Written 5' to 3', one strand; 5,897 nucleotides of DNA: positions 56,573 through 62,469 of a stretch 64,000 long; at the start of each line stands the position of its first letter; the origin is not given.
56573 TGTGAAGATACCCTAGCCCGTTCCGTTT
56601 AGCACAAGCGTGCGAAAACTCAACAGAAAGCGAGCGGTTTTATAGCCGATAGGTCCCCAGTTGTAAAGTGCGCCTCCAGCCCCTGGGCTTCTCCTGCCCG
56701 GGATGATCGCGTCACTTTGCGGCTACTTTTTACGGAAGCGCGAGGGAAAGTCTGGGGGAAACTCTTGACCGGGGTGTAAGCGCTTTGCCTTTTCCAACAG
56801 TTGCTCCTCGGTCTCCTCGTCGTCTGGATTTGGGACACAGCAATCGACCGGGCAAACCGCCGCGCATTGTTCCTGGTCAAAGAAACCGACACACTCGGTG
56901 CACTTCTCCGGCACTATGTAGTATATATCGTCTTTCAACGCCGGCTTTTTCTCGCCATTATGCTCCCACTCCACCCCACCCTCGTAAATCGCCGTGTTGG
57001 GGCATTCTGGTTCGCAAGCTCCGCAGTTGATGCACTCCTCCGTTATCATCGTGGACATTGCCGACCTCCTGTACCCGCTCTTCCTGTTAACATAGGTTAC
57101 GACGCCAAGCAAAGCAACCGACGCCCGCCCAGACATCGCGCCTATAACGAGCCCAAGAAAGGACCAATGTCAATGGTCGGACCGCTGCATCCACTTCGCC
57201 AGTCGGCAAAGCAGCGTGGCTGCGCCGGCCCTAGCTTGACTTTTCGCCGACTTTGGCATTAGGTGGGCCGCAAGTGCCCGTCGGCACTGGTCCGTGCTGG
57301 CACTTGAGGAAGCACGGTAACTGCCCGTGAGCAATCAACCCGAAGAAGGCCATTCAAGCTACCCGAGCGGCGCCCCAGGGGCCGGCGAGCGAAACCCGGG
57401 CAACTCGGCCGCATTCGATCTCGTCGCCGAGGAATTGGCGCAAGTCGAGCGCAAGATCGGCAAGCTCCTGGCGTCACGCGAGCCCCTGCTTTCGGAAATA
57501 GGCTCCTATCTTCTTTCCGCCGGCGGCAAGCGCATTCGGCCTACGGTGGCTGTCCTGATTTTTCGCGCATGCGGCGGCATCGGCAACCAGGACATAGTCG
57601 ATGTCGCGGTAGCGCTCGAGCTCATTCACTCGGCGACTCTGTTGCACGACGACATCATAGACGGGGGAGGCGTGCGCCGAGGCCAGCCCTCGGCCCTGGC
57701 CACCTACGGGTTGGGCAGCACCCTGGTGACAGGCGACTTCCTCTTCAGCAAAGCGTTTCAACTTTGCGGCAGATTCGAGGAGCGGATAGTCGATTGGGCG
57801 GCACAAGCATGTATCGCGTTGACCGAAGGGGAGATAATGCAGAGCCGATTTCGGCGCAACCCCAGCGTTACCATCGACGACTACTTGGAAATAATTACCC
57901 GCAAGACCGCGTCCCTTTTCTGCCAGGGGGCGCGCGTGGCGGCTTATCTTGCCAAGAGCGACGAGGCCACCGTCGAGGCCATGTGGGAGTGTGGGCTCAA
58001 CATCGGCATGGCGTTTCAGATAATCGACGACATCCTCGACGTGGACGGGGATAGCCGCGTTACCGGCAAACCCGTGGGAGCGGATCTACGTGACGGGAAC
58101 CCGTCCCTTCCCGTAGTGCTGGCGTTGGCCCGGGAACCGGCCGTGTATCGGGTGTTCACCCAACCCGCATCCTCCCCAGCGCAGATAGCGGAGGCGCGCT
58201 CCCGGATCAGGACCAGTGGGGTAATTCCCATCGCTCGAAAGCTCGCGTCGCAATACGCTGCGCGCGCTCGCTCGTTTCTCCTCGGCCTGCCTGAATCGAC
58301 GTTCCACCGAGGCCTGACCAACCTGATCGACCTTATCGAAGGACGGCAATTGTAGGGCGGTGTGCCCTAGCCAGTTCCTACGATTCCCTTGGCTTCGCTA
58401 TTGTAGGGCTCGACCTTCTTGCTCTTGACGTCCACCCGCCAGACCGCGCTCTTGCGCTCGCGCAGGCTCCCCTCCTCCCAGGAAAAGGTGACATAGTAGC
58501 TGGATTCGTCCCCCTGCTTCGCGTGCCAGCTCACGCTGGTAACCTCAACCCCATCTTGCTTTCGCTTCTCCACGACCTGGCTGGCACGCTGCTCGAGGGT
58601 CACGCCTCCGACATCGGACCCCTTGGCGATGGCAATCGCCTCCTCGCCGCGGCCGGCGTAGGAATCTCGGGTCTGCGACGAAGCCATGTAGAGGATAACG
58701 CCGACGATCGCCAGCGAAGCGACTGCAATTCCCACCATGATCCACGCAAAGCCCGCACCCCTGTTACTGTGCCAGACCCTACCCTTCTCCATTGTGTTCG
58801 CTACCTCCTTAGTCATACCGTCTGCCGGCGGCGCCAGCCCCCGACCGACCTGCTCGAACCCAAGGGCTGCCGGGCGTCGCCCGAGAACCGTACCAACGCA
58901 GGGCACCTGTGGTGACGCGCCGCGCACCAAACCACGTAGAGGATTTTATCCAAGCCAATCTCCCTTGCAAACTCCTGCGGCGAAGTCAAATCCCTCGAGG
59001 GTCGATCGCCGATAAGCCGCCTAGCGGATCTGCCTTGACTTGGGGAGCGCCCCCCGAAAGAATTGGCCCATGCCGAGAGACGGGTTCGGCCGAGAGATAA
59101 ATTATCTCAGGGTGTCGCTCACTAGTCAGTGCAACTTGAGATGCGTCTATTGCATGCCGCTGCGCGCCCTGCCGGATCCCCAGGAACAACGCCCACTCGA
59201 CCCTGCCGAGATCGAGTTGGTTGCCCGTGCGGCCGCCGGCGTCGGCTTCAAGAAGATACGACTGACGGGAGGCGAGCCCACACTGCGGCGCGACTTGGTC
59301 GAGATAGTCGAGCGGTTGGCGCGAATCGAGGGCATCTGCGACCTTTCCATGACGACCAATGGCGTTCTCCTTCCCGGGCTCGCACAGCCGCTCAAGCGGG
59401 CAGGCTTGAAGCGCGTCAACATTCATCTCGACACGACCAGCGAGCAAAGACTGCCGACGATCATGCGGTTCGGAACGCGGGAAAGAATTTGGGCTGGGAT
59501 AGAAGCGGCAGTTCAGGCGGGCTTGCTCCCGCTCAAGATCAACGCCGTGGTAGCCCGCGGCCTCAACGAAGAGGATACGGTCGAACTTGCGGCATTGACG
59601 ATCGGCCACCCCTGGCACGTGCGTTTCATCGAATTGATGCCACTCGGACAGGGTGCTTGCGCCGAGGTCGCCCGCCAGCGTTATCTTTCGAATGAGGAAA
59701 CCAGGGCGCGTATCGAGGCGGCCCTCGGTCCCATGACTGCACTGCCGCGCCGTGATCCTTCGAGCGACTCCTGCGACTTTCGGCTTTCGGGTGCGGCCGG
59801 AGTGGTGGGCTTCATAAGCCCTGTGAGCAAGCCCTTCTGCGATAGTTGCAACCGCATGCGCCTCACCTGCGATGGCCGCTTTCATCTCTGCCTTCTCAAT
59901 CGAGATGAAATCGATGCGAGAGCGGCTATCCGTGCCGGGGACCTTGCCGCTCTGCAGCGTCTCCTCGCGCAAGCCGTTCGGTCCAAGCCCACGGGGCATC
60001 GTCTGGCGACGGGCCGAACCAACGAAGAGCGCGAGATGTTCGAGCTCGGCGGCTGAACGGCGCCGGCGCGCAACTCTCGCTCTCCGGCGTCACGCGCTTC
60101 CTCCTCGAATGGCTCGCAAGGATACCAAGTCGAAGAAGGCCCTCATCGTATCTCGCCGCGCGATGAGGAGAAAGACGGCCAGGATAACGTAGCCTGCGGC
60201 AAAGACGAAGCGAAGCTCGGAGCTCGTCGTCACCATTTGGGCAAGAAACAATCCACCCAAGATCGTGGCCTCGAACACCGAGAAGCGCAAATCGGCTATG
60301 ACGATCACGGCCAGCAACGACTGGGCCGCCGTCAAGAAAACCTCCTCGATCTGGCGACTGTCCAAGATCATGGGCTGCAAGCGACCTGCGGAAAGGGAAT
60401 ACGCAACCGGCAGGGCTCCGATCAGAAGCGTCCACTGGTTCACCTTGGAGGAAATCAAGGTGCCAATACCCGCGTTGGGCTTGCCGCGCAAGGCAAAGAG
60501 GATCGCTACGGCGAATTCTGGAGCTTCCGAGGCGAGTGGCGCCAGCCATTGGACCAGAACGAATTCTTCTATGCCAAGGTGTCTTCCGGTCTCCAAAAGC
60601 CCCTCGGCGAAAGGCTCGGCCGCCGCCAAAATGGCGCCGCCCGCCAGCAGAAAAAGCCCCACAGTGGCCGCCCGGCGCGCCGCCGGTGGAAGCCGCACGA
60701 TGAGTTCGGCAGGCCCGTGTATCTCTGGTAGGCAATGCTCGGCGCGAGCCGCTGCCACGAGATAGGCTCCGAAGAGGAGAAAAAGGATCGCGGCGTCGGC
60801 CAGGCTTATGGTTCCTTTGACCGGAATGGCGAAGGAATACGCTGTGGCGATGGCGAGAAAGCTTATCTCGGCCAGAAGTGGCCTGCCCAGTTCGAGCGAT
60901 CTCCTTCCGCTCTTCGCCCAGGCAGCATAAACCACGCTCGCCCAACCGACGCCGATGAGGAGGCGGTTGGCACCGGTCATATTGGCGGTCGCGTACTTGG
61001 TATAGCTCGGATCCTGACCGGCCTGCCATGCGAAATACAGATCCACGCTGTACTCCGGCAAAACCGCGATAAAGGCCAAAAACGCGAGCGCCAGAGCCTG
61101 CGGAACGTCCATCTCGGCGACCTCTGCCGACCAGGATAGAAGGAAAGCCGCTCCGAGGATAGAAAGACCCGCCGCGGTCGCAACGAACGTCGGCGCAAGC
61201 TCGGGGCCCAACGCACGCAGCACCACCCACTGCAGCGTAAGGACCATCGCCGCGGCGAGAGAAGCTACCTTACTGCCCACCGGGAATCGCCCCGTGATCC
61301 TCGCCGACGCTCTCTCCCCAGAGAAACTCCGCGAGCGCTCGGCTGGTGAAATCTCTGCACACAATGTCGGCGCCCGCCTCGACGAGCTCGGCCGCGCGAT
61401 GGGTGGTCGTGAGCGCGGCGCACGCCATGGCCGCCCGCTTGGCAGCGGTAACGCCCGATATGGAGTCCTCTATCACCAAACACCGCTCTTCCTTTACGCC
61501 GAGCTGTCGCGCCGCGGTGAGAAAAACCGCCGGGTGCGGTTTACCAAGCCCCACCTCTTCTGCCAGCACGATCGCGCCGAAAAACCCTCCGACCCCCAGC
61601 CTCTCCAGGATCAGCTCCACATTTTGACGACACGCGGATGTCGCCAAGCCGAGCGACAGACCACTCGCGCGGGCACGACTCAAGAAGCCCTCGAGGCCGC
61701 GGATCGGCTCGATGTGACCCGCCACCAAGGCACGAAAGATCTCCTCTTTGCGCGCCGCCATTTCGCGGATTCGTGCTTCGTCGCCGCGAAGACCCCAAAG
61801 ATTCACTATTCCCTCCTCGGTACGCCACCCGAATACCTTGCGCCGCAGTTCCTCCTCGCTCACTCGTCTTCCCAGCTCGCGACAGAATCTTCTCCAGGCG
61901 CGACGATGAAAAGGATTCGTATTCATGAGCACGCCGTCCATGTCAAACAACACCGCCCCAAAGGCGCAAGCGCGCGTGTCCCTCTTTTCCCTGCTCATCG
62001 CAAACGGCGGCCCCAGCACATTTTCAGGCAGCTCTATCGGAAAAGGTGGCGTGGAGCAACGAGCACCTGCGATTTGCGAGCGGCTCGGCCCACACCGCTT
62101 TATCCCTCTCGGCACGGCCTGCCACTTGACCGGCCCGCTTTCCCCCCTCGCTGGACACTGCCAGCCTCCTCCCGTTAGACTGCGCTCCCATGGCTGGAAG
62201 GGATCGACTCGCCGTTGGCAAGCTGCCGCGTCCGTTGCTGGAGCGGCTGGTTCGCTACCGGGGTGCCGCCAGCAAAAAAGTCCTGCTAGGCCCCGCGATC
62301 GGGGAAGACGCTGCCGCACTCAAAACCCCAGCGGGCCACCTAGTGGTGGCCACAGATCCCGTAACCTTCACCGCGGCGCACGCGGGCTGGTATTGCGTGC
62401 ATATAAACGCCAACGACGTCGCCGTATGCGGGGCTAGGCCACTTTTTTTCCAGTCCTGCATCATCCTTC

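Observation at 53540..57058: Inositol-lipid gene cluster (ferredoxin, ino1, CDP-alcohol phosphatidyltransferase, flippase-like) adjoining coaBC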

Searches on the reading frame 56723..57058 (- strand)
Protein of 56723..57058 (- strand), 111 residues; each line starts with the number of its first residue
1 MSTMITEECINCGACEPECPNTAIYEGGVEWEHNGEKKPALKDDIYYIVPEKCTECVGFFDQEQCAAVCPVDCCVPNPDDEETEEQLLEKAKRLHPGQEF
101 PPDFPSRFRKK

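Call 3: search_protein_families(library=pfam, proteins=[window:56723-57058:-], max_evalue=0.01)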
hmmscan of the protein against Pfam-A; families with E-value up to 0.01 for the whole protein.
window:56723-57058:- (111 aa): 11 families
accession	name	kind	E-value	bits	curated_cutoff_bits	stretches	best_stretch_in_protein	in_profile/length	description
PF12838.12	Fer4_7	-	1.7e-08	35.2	27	1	9-73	2-52/52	4Fe-4S dicluster domain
PF13187.11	Fer4_9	-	8.6e-07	29.3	27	1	8-72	1-50/52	4Fe-4S dicluster domain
PF13237.11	Fer4_10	-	9.9e-07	29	25.5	1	6-70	6-53/53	4Fe-4S dicluster domain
PF00037.32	Fer4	-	7.3e-06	26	21.1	1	5-25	4-24/24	4Fe-4S binding domain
PF12797.12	Fer4_2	-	5.3e-05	23.4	24.5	1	6-20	7-21/22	4Fe-4S binding domain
PF13183.11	Fer4_8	-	0.00023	22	27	1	7-72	3-67/68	4Fe-4S dicluster domain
PF12800.12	Fer4_4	-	0.00036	21.1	24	1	6-21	1-16/17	4Fe-4S binding domain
PF12798.12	Fer4_3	-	0.0016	19.5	27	0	9-23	1-15/15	4Fe-4S binding domain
PF25160.1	LdpA_Fe-S-bd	-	0.0039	17.4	27.6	1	3-26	22-45/49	LdpA Fe-S cluster-binding domain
PF12837.12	Fer4_6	-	0.0071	16.7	25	1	9-21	9-21/24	4Fe-4S binding domain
PF13484.11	Fer4_16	-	0.0087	17.3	30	1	8-71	1-65/66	4Fe-4S double cluster binding domain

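Call 4: search_protein_families(library=ncbifam, proteins=[window:56723-57058:-], max_evalue=0.01)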
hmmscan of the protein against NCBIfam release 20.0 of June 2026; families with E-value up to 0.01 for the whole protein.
window:56723-57058:- (111 aa): 16 families
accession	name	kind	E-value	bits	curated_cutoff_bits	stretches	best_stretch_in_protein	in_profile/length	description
NF033683.1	di_4Fe-4S_YfhL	equivalog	3.4e-28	97.8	86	1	1-93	1-79/80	YfhL family 4Fe-4S dicluster ferredoxin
NF058577.1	FdxA_fam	equivalog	7.2e-11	42.1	65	1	1-31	1-31/52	4Fe-4S ferredoxin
NF045490.1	FdxA_Protbact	equivalog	3.5e-08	33.6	135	1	6-26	37-57/104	ferredoxin FdxA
NF004539.0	PRK05888.1-5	equivalog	7.8e-05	22.4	225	1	7-100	61-147/162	NADH-quinone oxidoreductase subunit NuoI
NF045480.1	FdxA_Actino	equivalog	8.9e-05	22.7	125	1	6-25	37-56/107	ferredoxin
TIGR02512.1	FeFe_hydrog_A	subfamily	0.00034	19.6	405.95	1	7-91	7-84/375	[FeFe] hydrogenase, group A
NF004538.0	PRK05888.1-4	equivalog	0.00088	18.9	135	1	7-100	61-147/162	NADH-quinone oxidoreductase subunit NuoI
TIGR01971.1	NuoI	subfamily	0.001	18.7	113.05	1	7-32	81-105/121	NADH-quinone oxidoreductase, chain I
NF004536.0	PRK05888.1-1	equivalog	0.0013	18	212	0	8-24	98-114/180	NADH-quinone oxidoreductase subunit NuoI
NF006183.0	PRK08318.1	equivalog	0.0021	16.9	335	1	6-83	341-403/422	NAD-dependent dihydropyrimidine dehydrogenase subunit PreA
NF042909.1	FMH_DH_FwdF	exception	0.0031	16.7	375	1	6-73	137-194/336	tungsten-dependent formylmethanofuran dehydrogenase subunit FwdF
NF038196.1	ferrodoxin_EFR1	subfamily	0.004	17.2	75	1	5-34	182-213/242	EFR1 family ferrodoxin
NF041715.1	arsenate_red_ArrB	equivalog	0.0045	16.6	450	1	7-73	10-73/233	arsenate respiratory reductase iron-sulfur subunit ArrB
NF038355.1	FDH3_beta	equivalog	0.0054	16.8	240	1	6-76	9-73/180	formate dehydrogenase FDH3 subunit beta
NF040864.1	HgcB_ferredoxin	equivalog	0.0056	16.5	99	1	6-24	43-61/93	mercury methylation ferredoxin HgcB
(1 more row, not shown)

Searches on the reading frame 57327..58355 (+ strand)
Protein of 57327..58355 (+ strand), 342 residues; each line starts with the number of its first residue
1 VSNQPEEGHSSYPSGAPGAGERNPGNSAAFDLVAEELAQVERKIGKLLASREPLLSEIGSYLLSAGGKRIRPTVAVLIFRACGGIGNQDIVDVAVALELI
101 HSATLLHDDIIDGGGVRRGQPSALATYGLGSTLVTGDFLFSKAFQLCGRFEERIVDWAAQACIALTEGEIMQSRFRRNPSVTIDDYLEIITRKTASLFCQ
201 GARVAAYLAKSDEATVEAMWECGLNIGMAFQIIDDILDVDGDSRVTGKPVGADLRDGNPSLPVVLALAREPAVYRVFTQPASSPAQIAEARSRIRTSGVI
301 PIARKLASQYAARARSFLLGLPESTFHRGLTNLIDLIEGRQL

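Call 3: search_protein_families(library=pfam, proteins=[window:57327-58355:+], max_evalue=0.01)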
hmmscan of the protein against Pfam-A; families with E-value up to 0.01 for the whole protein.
window:57327-58355:+ (342 aa): 1 family
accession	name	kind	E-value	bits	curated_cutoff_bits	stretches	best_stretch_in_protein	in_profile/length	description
PF00348.22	polyprenyl_synt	-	1.3e-66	224.8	27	1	53-273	2-230/251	Polyprenyl synthetase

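Call 4: search_protein_families(library=ncbifam, proteins=[window:57327-58355:+], max_evalue=0.01)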
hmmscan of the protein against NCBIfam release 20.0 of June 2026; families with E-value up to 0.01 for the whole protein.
window:57327-58355:+ (342 aa): 16 families
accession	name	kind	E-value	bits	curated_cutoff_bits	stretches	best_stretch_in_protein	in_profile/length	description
TIGR02749.1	prenyl_cyano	equivalog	8.6e-62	209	383.2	1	28-337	5-317/322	solanesyl diphosphate synthase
TIGR02748.1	GerC3_HepT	equivalog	3.4e-60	203.8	456.55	1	30-341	6-318/319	heptaprenyl diphosphate synthase component II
NF041169.1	f2_encap_cargo4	exception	8.3e-59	199.5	450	1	59-340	42-332/334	family 2 encapsulin nanocompartment cargo protein polyprenyl transferase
NF040698.1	IdsA_Meth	equivalog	8.6e-58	196.1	468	1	36-340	10-326/328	short chain isoprenyl diphosphate synthase IdsA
NF008140.0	PRK10888.1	equivalog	8.8e-57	192.8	412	1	31-335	8-316/323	octaprenyl diphosphate synthase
NF042417.1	NPPPS_Mycobact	equivalog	2e-52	178.3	600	1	32-337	21-330/335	nonaprenyl/(2E,6E)-farnesyl/geranylgeranyl diphosphat synthase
NF041003.1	GGPP_syn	equivalog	4.7e-52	177.1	500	1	35-320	8-302/326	geranylgeranyl diphosphate synthase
NF045628.1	HxpDPsynlarge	equivalog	3e-49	167.7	500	1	35-336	3-305/311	hexaprenyl-diphosphate synthase large subunit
NF045549.1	GGPPsyn_IdsB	equivalog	2.9e-47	161.4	475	1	64-340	62-344/346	geranylgeranyl diphosphate synthase IdsB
NF040789.2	gerfarn_diphsyn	equivalog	1.9e-46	158.8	560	1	33-337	11-340/345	geranylfarnesyl diphosphate synthase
NF040627.1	GFPS_Meth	equivalog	4.5e-38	131.3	600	1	38-239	10-210/285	geranylfarnesyl diphosphate synthase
NF045485.1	FPPsyn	subfamily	2e-36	125.6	275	1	38-271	6-252/288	farnesyl diphosphate synthase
NF045685.1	GGPPSynCrtE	equivalog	5.9e-27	94.4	460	1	35-268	9-254/293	geranylgeranyl diphosphate synthase CrtE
NF042416.1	GFPPS_Mycobact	equivalog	2.2e-25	89.4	600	2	52-127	28-104/350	bifunctional (2E,6E)-farnesyl/geranyl diphosphate synthase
NF040936.1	hexpp_archaea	equivalog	6.8e-25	87.9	400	1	52-240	27-206/275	hexaprenyl pyrophosphate synthase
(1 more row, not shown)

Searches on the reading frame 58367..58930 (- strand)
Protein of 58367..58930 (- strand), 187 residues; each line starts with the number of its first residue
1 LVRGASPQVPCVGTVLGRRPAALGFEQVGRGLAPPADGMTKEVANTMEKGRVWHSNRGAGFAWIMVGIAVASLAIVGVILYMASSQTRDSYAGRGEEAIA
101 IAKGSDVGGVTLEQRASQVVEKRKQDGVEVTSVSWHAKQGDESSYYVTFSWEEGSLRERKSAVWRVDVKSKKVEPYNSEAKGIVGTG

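Call 3: search_protein_families(library=pfam, proteins=[window:58367-58930:-], max_evalue=0.01)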
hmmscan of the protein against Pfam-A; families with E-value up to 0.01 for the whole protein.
window:58367-58930:- (187 aa): 1 family
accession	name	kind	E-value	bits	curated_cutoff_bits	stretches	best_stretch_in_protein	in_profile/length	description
PF11268.13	DUF3071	-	0.0066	17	26.9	1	118-165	122-167/168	Protein of unknown function (DUF3071)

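Call 4: search_protein_families(library=ncbifam, proteins=[window:58367-58930:-], max_evalue=0.01)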
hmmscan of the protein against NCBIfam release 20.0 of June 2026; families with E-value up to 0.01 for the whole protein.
window:58367-58930:- (187 aa): 1 family
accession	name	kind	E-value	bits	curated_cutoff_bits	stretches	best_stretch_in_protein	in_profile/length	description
NF040712.1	SepH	equivalog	0.00011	22.2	40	1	119-184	123-188/351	septation protein SepH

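Call 86: search_protein_families(library=ncbifam, proteins=[window:58367-58930:-], max_evalue=0.1)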
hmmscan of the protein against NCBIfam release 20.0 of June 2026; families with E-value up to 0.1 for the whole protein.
window:58367-58930:- (187 aa): 2 families
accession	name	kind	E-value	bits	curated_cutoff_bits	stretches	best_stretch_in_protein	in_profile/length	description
NF040712.1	SepH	equivalog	0.00011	22.2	40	1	119-184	123-188/351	septation protein SepH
NF002276.0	PRK01209.1-4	equivalog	0.022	14.2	381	1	43-129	38-118/322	cobalamin biosynthesis protein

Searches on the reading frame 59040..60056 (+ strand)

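Call 3: search_protein_families(library=pfam, proteins=[window:59040-60056:+], max_evalue=0.01)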
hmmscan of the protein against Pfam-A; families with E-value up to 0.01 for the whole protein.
window:59040-60056:+ (338 aa): 3 families
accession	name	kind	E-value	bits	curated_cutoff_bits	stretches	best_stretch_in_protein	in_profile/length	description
PF04055.27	Radical_SAM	-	4.3e-34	118.5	29.5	1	26-185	2-164/166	Radical SAM superfamily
PF06463.18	Mob_synth_C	-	5.2e-32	110.9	37.4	1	193-321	2-127/128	Molybdenum Cofactor Synthesis C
PF13353.11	Fer4_12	-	6.1e-05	23.8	22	1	27-139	11-122/137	4Fe-4S single cluster domain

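Call 4: search_protein_families(library=ncbifam, proteins=[window:59040-60056:+], max_evalue=0.01)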
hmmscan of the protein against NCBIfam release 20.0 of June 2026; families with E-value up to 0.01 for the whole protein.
window:59040-60056:+ (338 aa): 52 families (the best 25 are shown)
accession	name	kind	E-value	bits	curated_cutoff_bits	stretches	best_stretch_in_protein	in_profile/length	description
TIGR02666.1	moaA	equivalog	1.3e-98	330.1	284.05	1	14-338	3-336/336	GTP 3',8-cyclase MoaA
TIGR02668.1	moaA_archaeal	equivalog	1.3e-68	231.2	325.25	1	14-316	3-298/303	GTP 3',8-cyclase MoaA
NF001199.0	PRK00164.2-1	equivalog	5.4e-65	219.5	231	1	13-315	4-300/308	GTP 3',8-cyclase MoaA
NF045646.2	rSAM_Se_TrsS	equivalog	1.9e-16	59.6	490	1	26-203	91-267/441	radical SAM (seleno)protein TrsS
TIGR04545.1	rSAM_ahbD_hemeb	equivalog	8e-15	55.1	500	1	26-206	5-182/339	heme b synthase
NF045702.1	rSAM_GDGT_ether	equivalog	8.1e-15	54.4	450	1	24-203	89-269/486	tetraether lipid synthase Tes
TIGR02109.1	PQQ_syn_pqqE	equivalog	1.2e-14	54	381.35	1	24-179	10-161/358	pyrroloquinoline quinone biosynthesis protein PqqE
TIGR04251.1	SCM_rSAM_ScmF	equivalog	7.6e-14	51.9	400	1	23-205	6-188/353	SynChlorMet cassette radical SAM/SPASM protein ScmF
NF038283.1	viperin_w_prok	equivalog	8.7e-14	51.3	180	1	27-184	8-175/281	viperin family antiviral radical SAM protein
NF049973.1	radical_Rv1681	equivalog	2.1e-13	49.9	380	1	30-176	81-224/326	Rv1681 family radical SAM protein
TIGR04347.1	pseudo_SAM_Halo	equivalog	7.3e-13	48.5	525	1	27-163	44-177/390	TIGR04347 family pseudo-SAM/SPASM protein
TIGR04055.1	rSAM_NirJ2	equivalog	1.3e-12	47.9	500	1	27-209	6-184/326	putative heme d1 biosynthesis radical SAM protein NirJ2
TIGR04317.1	W_rSAM_matur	equivalog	1.4e-12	47.4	380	1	20-152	3-131/349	tungsten cofactor oxidoreductase radical SAM maturase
TIGR03962.1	mycofact_rSAM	equivalog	2.4e-12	46.7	265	1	25-206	16-192/339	mycofactocin radical SAM maturase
TIGR04466.1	rSAM_BlsE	equivalog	3e-12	46.6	400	1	22-172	4-148/327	cytosylglucuronate decarboxylase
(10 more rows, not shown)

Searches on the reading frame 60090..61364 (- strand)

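Call 33: search_protein_families(library=pfam, proteins=[window:60090-61364:-], max_evalue=0.001)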
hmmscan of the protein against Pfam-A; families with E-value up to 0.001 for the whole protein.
window:60090-61364:- (424 aa): 1 family
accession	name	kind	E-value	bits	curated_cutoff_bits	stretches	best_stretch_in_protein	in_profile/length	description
PF01699.29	Na_Ca_ex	-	1.8e-27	96.6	24.9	2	235-379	3-148/151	Sodium/calcium exchanger protein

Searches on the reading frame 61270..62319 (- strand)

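Call 33: search_protein_families(library=pfam, proteins=[window:61270-62319:-], max_evalue=0.001)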
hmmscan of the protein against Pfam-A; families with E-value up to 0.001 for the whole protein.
window:61270-62319:- (349 aa): 4 families
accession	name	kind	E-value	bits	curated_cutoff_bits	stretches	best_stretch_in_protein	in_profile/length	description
PF13419.12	HAD_2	-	4.9e-30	105.4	23.8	1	123-302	1-177/178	Haloacid dehalogenase-like hydrolase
PF00702.32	Hydrolase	-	1.8e-27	97.4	26.4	1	122-296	3-190/191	haloacid dehalogenase-like hydrolase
PF13242.12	Hydrolase_like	-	1.5e-06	28.4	22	1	258-324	2-72/75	HAD-hyrolase-like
PF12710.13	HAD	-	4.4e-06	27.7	27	1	123-288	1-183/189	haloacid dehalogenase-like hydrolase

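Call 59: search_protein_families(library=ncbifam, proteins=[window:61270-62319:-], max_evalue=0.00001)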
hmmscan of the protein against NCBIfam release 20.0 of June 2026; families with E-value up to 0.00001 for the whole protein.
window:61270-62319:- (349 aa): 28 families (the best 25 are shown)
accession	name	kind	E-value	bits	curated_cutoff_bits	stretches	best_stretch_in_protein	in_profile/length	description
TIGR02009.1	PGMB-YQAB-SF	subfamily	1.4e-40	139.5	153.35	1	122-301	3-184/186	beta-phosphoglucomutase family hydrolase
NF008087.0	PRK10826.1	equivalog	6.5e-32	110.9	191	1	121-310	8-198/222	hexitol phosphatase HxpB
TIGR01990.1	bPGM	equivalog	2.1e-31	109.3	189.4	1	122-302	3-185/187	beta-phosphoglucomutase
NF008000.0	PRK10725.1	equivalog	9.4e-24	84.6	215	1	121-300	6-182/188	fructose-1-phosphate/6-phosphogluconate phosphatase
NF046057.1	bifunc_MtlD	equivalog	2e-22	79.4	800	1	121-304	8-192/683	bifunctional mannitol-1-phosphate dehydrogenase/phosphatase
NF053653.1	InDiPhoBT2121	equivalog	3.4e-22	79.1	245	1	122-325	3-209/216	inorganic diphosphatase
TIGR02253.1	CTE7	subfamily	6.6e-21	75.1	169.75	1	122-310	4-201/221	TIGR02253 family HAD-type hydrolase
TIGR01449.2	PGP_bact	equivalog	6.9e-17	61.7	180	1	123-314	1-195/213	phosphoglycolate phosphatase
TIGR01509.1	HAD-SF-IA-v3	subfamily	5.6e-16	59.1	29.4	1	191-299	52-150/154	HAD-IA family hydrolase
NF009804.0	PRK13288.1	equivalog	4.7e-15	55.6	218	1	122-313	5-191/215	pyrophosphatase PpaX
NF009695.0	PRK13222.1-2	equivalog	7.6e-15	55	225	1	120-325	6-216/226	phosphoglycolate phosphatase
TIGR01454.1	AHBA_synth_RP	hypoth_equivalog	1.4e-14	54.2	246.65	1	123-323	1-195/205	AHBA synthesis associated protein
TIGR03351.1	PhnX-like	hypoth_equivalog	2.1e-14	54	218.9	1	123-320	4-208/220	phosphonatase-like hydrolase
NF008610.0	PRK11587.1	equivalog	6.7e-14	51.8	282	1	123-309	6-187/219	sugar phosphatase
NF009698.0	PRK13223.1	equivalog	2.3e-12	46.7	466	1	123-308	16-205/272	phosphoglycolate phosphatase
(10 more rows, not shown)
